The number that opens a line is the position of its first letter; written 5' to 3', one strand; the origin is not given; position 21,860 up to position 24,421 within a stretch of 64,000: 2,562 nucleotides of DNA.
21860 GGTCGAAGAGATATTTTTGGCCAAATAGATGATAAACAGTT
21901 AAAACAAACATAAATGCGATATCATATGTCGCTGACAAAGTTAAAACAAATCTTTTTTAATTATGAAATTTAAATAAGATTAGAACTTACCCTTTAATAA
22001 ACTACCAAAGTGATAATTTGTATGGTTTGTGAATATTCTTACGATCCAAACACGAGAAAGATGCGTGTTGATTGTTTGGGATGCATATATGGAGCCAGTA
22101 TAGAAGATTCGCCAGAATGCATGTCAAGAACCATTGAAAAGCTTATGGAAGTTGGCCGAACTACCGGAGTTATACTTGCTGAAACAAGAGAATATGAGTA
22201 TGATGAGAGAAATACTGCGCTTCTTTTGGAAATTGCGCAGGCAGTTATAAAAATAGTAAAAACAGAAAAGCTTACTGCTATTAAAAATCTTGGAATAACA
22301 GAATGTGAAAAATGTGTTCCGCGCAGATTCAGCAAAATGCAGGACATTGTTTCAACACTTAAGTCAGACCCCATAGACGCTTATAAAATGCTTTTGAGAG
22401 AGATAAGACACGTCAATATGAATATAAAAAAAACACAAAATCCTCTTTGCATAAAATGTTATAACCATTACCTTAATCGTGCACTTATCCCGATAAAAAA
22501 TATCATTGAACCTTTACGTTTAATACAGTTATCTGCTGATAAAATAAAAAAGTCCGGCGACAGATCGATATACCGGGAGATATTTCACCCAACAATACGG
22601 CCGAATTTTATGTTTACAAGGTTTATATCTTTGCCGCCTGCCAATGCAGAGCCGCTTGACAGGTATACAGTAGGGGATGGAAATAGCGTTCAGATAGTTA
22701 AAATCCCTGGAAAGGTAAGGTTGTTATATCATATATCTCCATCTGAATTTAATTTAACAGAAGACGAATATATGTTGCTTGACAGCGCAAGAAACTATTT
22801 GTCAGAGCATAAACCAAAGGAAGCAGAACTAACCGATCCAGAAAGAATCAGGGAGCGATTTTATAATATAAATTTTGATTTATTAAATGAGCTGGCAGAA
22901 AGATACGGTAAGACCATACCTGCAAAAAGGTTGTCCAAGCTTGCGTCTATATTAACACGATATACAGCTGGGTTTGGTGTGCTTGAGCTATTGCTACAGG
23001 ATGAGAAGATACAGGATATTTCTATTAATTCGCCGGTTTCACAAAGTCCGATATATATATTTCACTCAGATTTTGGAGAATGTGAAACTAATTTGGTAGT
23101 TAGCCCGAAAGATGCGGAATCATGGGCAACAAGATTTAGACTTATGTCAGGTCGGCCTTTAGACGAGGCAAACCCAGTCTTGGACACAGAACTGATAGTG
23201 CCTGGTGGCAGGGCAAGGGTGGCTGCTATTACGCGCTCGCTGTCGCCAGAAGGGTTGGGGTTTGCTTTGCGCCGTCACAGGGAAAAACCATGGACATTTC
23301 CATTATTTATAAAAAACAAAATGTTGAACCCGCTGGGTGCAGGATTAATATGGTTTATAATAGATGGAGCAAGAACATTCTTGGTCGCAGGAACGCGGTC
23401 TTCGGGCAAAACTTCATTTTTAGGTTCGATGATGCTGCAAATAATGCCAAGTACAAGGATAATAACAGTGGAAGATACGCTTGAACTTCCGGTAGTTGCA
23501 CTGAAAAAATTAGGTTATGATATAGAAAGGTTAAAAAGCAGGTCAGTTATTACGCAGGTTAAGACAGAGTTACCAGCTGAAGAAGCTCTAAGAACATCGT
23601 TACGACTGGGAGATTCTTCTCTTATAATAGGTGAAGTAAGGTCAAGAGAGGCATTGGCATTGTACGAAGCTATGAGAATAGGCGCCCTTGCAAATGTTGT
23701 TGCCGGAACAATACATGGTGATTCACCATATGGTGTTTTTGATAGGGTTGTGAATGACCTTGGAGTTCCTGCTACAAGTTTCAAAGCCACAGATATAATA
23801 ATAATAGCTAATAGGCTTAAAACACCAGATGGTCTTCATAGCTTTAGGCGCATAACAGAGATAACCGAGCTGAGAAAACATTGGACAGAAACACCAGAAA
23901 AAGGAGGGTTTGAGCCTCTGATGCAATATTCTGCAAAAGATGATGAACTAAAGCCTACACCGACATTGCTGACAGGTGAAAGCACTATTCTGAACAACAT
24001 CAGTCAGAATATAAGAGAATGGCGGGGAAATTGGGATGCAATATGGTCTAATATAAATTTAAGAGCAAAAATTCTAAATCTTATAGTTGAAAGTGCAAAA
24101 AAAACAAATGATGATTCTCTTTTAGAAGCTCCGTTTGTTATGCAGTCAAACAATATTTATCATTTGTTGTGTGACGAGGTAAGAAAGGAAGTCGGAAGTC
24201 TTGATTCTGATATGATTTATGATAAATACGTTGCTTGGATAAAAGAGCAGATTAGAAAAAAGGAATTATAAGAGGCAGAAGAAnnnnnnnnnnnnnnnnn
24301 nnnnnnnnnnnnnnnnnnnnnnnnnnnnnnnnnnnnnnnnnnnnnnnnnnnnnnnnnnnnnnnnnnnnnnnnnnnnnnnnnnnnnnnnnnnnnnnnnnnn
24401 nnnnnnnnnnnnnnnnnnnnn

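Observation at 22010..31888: Large co-directional type IV pilus-like locus: ATPase, platform and at least ten class-III-signal-peptide proteins, several large and Cys-rich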

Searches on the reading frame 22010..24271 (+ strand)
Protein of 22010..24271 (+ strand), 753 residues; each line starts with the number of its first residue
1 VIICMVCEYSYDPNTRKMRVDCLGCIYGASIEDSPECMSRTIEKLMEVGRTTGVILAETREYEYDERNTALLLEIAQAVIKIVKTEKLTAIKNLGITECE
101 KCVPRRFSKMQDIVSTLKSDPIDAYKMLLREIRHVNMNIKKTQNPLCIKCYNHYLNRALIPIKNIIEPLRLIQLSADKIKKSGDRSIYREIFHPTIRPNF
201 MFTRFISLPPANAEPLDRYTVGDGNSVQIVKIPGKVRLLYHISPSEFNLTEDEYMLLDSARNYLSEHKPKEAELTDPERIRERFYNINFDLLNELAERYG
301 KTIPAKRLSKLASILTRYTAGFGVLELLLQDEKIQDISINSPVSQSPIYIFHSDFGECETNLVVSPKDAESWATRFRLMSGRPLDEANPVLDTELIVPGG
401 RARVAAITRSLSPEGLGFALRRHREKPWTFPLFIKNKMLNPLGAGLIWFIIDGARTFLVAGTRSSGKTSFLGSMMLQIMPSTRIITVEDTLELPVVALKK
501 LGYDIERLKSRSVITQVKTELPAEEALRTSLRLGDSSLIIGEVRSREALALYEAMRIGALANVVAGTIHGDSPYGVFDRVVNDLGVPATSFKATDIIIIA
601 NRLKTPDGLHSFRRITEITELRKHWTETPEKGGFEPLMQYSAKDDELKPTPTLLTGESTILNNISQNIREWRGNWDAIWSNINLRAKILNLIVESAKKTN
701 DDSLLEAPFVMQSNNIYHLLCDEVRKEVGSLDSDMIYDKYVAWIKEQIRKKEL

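Call 3: search_protein_families(library=pfam, proteins=[window:22010-24271:+], max_evalue=1)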
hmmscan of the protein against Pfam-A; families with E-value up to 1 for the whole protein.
window:22010-24271:+ (753 aa): 4 families
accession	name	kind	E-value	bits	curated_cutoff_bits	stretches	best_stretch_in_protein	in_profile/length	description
PF00437.27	T2SSE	-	2.5e-15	56.5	24.9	1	455-604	143-278/370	Type II/IV secretion system protein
PF01580.24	FtsK_SpoIIIE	-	0.14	12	24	1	456-480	41-65/221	FtsK/SpoIIIE family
PF13191.12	AAA_16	-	0.17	12.8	32.6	1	455-555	25-120/167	AAA ATPase domain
PF24734.1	DUF7685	-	0.23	11.8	27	1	140-155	21-36/43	Domain of unknown function (DUF7685)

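Call 7: search_protein_families(library=ncbifam, proteins=[window:22010-24271:+], max_evalue=1)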
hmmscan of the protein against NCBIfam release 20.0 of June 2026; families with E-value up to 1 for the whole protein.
window:22010-24271:+ (753 aa): 12 families
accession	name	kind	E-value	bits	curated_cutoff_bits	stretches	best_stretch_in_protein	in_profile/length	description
NF058587.1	archaellum_moto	equivalog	2.4e-36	125.6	550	1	297-695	122-502/527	archaellum flagellar ATPase motor FlaI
TIGR03819.1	heli_sec_ATPase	hypoth_equivalog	5.1e-33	114.7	373.15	1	296-580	26-297/340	TadA family conjugal transfer-associated ATPase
NF053672.1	bindosome_BasE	exception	4.9e-18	65.1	1000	1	321-605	137-415/512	bindosome assembly system ATPase subunit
TIGR02782.1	TrbB_P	equivalog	2.6e-16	59.8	304.55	1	327-582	16-254/303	P-type conjugative transfer ATPase TrbB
TIGR02788.1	VirB11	equivalog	1.8e-15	56.8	249.95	1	452-582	142-264/308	P-type DNA transfer ATPase VirB11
NF010469.0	PRK13894.1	subfamily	7.4e-12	45.2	508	1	376-580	74-264/320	conjugal transfer ATPase TrbB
NF010475.0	PRK13900.1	equivalog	1.8e-11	43.7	389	1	454-593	160-297/333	type IV secretion system ATPase VirB11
NF010425.0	PRK13851.1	equivalog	6e-10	38.5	461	1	451-589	159-289/344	type IV secretion system protein VirB11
NF041000.1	ATPase_ComGA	equivalog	1.2e-09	37.6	300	1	457-603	131-264/267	competence type IV pilus ATPase ComGA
NF010407.0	PRK13833.1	subfamily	4.2e-07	29.7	499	1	385-579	78-258/323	conjugal transfer protein TrbB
NF007755.0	PRK10436.1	equivalog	3.4e-06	26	617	1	457-624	222-375/465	type II secretion system protein GspE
TIGR01420.1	pilT_fam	subfamily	7.7e-06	25.3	319.1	1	458-582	126-241/343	PilT/PilU family type 4a pilus ATPase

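Call 8: search_solved_structures(query=window:22010-24271:+, max_evalue=0.01, show_alignments=1)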
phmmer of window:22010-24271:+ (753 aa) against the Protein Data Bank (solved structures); distinct sequences matched with E-value up to 0.01: 11.
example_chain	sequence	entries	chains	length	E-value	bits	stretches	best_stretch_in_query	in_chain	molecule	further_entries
2oap_1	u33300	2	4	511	8.2e-31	110.3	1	291-620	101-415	Type II secretion system protein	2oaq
4ii7_A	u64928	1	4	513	4.7e-20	74.8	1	322-695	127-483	FlaI ATPase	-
8rkd_E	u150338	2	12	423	1e-19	73.6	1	314-618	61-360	Pilus assembly ATPase CpaF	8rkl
8rjf_A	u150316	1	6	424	1e-19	73.6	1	314-618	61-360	Pilus assembly ATPase CpaF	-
9e24_A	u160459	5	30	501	1.7e-19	72.9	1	314-618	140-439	CpaF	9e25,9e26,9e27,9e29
4ihq_A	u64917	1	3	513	3.2e-19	72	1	322-695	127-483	FlaI ATPase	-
6bge_A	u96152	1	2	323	6.7e-06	28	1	387-582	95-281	VirB11-like protein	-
1g6o_A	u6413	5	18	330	7.1e-06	27.9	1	387-582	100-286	CAG-ALPHA | virB11 homolog | Cag-alfa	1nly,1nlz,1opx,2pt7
3jvu_A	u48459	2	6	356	6.4e-05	24.7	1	439-583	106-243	Twitching mobility protein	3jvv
10my_A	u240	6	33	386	0.0068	18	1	456-582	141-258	PilT/PilU family type 4a pilus ATPase | Twitching motility protein PilT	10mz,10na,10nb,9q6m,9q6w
2gza_A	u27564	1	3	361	0.007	18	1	454-554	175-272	Type IV secretion system protein VirB11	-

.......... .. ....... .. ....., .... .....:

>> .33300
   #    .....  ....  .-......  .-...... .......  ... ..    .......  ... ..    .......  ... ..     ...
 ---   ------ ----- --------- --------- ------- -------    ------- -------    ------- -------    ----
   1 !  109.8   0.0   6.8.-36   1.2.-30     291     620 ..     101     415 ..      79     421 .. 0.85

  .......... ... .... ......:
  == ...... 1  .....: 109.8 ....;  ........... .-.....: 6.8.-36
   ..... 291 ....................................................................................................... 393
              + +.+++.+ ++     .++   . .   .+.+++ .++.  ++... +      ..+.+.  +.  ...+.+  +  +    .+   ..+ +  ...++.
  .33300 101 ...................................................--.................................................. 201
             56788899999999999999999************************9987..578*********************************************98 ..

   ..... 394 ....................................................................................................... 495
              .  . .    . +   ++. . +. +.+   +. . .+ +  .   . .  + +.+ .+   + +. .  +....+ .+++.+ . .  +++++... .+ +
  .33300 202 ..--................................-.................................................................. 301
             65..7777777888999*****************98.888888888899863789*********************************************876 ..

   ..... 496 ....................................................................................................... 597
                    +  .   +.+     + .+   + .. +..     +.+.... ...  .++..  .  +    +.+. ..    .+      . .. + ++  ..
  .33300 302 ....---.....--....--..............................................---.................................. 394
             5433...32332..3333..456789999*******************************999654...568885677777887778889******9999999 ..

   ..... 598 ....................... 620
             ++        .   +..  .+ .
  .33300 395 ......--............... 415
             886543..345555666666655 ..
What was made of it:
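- Closest known: Bacterial Tad/Flp. Same: The ATPase matches TadA/CpaF (TIGR03819 at 114.7 bits; CpaF structures at 1e-19; calls 7, 8).
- Checked: The ATPase hits Pfam T2SSE (56.5 bits), NCBIfam FlaI/TadA, and PDB afGspE 2oap (8e-31), FlaI and CpaF (calls 3, 7, 8). The N-terminal extension relative to afGspE and FlaI is about 190-200 aa, not about 250 (call 8).
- The FlaI score is far below the equivalog cut-off (125.6 against 550 bits). afGspE (a non-archaellum ATPase) is a better PDB match than FlaI, at 110 against 75 bits (call 8).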

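Call 9: find_homologous_proteins(query=window:22010-24271:+, max_evalue=1e-10)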
Query window:22010-24271:+ (753 aa): 5829 proteins with E <= 1e-10 among 8000 candidates; the best 120 are listed.
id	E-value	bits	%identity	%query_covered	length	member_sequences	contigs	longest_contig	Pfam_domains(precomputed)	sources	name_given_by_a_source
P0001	0.0e+0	1686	99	99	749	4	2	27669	PF00437.27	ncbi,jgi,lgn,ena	-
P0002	0.0e+0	1248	72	99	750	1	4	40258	PF00437.27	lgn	-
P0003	0.0e+0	1116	64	99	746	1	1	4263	PF00437.27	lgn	-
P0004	0.0e+0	1108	65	99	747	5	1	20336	PF00437.27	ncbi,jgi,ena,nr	ncbi:MAG: hypothetical protein DRO96_00985 [Candidatus Aenigmatarchaeota archaeon]|nr:MAG: hypotheti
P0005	0.0e+0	1095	63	99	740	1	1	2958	PF00437.27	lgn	-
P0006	0.0e+0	1078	63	99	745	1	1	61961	PF00437.27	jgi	-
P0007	0.0e+0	1074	61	99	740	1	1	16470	PF00437.27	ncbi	-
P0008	0.0e+0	1074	62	99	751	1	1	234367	PF00437.27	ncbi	ncbi:MAG: type II/IV secretion system ATPase subunit [Candidatus Aenigmatarchaeota archaeon]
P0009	0.0e+0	1073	62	99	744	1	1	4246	PF00437.27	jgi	jgi:type IV secretory pathway ATPase VirB11/archaellum biosynthesis ATPase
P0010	0.0e+0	1072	62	99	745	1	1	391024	PF00437.27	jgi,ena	-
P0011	0.0e+0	1070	60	99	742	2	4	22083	PF00437.27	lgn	-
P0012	0.0e+0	1069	62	99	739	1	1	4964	PF00437.27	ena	-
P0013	0.0e+0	1068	62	99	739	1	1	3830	PF00437.27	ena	-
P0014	0.0e+0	1067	61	99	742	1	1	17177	PF00437.27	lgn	-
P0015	0.0e+0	1067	62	99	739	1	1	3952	PF00437.27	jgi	-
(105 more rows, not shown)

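Call 21: find_related_loci(query=A1, collection=genome_contigs, flank=10000)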
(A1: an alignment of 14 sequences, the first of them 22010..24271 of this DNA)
Query A1 (753 aa) in genome_contigs; peptide patterns used: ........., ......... (x = any residue, [..] = any of these).
600 stretches matched a pattern (row limit reached: there are more); 585 encode a relative of the query (tblastn E <= 1e-3); the best 80 are kept; 80 distinct loci.
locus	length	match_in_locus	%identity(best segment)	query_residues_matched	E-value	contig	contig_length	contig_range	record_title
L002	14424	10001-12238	64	5-753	0e+0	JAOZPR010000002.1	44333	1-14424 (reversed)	MAG: Candidatus Aenigmatarchaeota archaeon isolate GMC4.metabat2.263 GMC4_406_length_44333_cov_9.632413, whole genome sh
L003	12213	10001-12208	62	1-740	0e+0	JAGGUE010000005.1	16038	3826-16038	MAG: Candidatus Aenigmatarchaeota archaeon isolate AUK066 PB_MBMC_020_c_000000000068, whole genome shotgun sequence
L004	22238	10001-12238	62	2-749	0e+0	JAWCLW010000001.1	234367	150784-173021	MAG: Candidatus Aenigmatarchaeota archaeon isolate JZ-2_201705_bins_247 JZ-2_201705_bins_247_scaffold_1, whole genome sh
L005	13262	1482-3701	62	5-747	0e+0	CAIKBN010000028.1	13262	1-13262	uncultured archaeon isolate AlinenSediments_bin-3679 genome assembly, contig: bin-3679:028/178, whole genome shotgun seq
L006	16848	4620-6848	61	2-747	0e+0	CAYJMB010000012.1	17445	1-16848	MAG TPA_asm: uncultured archaeon isolate ERP125453_co1_110 genome assembly, contig: NODE_3297_length_17445_cov_22.447786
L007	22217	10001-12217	61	5-747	0e+0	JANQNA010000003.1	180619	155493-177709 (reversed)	MAG: archaeon isolate PL23a_bin.127 k99_251557, whole genome shotgun sequence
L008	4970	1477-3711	60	1-749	0e+0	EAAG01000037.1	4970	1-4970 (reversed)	MAG TPA_asm: Candidatus Aenigmarchaeota archaeon OceanDNA-a1 DNA, ERS488773_N0023781, whole genome shotgun sequence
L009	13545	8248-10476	59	2-751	0e+0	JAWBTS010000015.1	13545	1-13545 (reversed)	MAG: Candidatus Aenigmatarchaeota archaeon isolate JZ-1_201709_bins_49 JZ-1_201709_bins_49_scaffold_15, whole genome sho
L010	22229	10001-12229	59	2-751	0e+0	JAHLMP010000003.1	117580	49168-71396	MAG: Candidatus Aenigmatarchaeota archaeon isolate DRTY-6_2_bin_201 NODE_3_length_117580_cov_47.893, whole genome shotgu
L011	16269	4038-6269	58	3-749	0e+0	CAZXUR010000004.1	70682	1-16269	MAG TPA_asm: uncultured archaeon isolate SRP141376_co1_333 genome assembly, contig: NODE_993_length_70682_cov_7.085222,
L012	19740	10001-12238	60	5-749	0e+0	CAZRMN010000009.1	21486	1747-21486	MAG TPA_asm: uncultured archaeon isolate binchicken_co6_549 genome assembly, contig: NODE_2308_length_21486_cov_7.402828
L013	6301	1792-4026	59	5-750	0e+0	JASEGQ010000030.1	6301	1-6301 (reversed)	MAG: Candidatus Aenigmatarchaeota archaeon isolate Yes49-38 NODE_30_length_6301_cov_5.737136, whole genome shotgun seque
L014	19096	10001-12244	59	5-750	0e+0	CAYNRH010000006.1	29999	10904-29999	MAG TPA_asm: uncultured archaeon isolate binchicken_co357_130 genome assembly, contig: NODE_463_length_29999_cov_8.90051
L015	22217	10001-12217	58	5-744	0e+0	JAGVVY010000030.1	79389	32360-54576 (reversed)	MAG: Candidatus Aenigmatarchaeota archaeon isolate RIFCSPHIGHO2_02_FULL_49_46 rifcsphigho2_02_scaffold_1266, whole genom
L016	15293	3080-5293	58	1-743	0e+0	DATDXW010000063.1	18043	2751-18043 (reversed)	MAG TPA_asm: archaeon isolate SMAG_U8149 k141_286895, whole genome shotgun sequence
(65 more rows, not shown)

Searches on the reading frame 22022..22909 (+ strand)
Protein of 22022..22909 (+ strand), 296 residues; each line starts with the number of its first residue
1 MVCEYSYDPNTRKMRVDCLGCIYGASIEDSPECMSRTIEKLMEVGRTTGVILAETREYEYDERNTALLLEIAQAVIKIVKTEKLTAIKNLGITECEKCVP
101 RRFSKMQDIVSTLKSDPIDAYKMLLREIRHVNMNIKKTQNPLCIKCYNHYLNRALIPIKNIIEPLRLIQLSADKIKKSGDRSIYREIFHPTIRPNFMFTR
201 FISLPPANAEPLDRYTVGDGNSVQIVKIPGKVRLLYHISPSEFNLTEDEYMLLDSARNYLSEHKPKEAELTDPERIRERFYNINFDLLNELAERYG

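Call 41: predict_structure(alignment_id=A3)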
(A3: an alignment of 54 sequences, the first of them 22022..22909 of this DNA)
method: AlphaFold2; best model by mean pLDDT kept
length: 296 residues; sequences in the alignment: 54
mean_pLDDT: 84.4   pTM: 0.69
mean pLDDT of the five models: 84.4, 84.2, 83.6, 82.8, 82.2
residues with pLDDT >= 90: 147; 70-90: 90; 50-70: 53; < 50: 6
segments of 3 or more residues with pLDDT < 50: none
pLDDT, mean of each block of 10 residues (from residue 1): 84 85 76 93 93 82 94 97 96 95 97 96 97 97 97 98 96 75 88 55 70 87 88 85 64 63 66 76 72 57
secondary structure, 60 per line:
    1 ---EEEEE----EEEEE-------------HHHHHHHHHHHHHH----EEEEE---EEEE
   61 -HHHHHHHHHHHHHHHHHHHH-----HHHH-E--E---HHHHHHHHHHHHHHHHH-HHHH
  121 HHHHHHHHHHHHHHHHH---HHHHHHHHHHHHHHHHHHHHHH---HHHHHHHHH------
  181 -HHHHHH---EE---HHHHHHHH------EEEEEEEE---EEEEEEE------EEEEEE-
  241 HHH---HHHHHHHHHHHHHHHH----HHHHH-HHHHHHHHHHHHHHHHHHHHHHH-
elements in order: E4-8 E13-17 H31-44 E49-53 E57-60 H62-81 H87-90 H99-115 H117-137 H141-162 H166-174 H182-187 H196-203 E210-217 E221-227 E234-239 H247-262 H267-271 H273-295
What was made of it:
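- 22022..24271 (+): Assembly ATPase (749 aa), FlaI/TadA/GspE2 family. It has a DPANN-specific N-terminal extension of about 190 aa: a small beta-beta-alpha-beta-beta domain followed by a 4-helix bundle. AF2 model of residues 1-296 has pLDDT 84 (call 41).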
